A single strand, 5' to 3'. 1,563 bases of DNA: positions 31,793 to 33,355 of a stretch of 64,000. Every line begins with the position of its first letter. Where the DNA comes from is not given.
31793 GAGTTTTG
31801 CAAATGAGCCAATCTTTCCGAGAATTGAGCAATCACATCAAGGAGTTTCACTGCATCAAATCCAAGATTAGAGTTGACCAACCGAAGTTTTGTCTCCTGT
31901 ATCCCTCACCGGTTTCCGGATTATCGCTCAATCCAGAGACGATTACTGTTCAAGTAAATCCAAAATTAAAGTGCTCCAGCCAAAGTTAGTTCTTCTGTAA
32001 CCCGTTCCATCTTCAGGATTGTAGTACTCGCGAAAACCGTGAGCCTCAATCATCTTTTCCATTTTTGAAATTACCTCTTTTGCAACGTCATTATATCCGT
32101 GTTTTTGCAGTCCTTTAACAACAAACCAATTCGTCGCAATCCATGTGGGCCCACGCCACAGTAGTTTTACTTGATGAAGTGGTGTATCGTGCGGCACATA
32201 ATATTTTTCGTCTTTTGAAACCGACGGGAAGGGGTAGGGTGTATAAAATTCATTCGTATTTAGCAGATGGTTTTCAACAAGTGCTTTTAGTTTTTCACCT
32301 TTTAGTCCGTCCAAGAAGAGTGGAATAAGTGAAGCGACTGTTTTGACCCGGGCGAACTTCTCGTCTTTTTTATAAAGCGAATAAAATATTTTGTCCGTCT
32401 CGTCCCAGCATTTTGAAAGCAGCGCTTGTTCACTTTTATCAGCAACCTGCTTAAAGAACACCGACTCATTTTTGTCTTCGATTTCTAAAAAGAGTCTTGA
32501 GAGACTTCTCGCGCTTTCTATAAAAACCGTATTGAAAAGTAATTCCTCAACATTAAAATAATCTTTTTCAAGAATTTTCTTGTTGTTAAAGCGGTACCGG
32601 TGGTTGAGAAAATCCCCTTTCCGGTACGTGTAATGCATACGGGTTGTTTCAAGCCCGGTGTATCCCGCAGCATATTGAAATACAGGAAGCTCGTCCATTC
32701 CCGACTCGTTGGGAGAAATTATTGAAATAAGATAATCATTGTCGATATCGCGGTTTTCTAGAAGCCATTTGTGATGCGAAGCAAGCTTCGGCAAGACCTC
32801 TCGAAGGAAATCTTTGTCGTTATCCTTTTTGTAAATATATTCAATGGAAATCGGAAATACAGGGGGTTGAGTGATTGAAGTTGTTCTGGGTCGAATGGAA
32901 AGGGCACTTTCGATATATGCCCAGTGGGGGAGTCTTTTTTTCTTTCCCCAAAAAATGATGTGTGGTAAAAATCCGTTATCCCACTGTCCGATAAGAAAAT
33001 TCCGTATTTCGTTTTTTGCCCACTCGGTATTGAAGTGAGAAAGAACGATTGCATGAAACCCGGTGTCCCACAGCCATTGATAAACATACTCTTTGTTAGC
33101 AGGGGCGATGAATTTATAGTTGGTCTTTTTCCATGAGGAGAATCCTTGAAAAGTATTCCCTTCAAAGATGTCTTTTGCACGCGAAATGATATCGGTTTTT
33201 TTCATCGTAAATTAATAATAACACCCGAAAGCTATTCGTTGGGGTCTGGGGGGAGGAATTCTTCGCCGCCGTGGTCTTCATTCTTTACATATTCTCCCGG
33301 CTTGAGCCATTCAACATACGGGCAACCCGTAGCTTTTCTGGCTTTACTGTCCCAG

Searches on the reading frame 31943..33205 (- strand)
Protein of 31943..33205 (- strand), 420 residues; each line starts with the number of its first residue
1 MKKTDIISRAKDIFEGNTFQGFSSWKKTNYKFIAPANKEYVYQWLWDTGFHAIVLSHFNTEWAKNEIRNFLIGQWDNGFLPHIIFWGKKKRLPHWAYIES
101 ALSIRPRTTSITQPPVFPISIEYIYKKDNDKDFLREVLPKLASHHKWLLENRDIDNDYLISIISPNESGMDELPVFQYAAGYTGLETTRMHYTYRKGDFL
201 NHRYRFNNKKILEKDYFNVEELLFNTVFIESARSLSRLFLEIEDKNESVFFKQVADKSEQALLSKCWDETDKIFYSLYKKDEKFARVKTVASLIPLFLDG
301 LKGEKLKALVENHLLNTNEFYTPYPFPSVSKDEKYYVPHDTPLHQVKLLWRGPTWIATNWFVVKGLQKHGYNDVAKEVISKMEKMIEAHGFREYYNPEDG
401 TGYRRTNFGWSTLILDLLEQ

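Call 14: search_protein_families(library=pfam, proteins=[window:31943-33205:-], max_evalue=0.001)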
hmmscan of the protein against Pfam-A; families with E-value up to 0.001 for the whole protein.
window:31943-33205:- (420 aa): 3 families
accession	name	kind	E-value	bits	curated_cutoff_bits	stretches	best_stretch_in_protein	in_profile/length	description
PF22422.2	MGH1-like_GH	-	1.5e-78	265.3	27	1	40-411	1-356/356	Mannosylglycerate hydrolase MGH1-like glycoside hydrolase domain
PF03200.22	Glyco_hydro_63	-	5.6e-15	55.5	22.4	1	245-418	301-490/492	Glycosyl hydrolase family 63 C-terminal domain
PF01204.24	Trehalase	-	5.8e-09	35.8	21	1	225-386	310-462/512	Trehalase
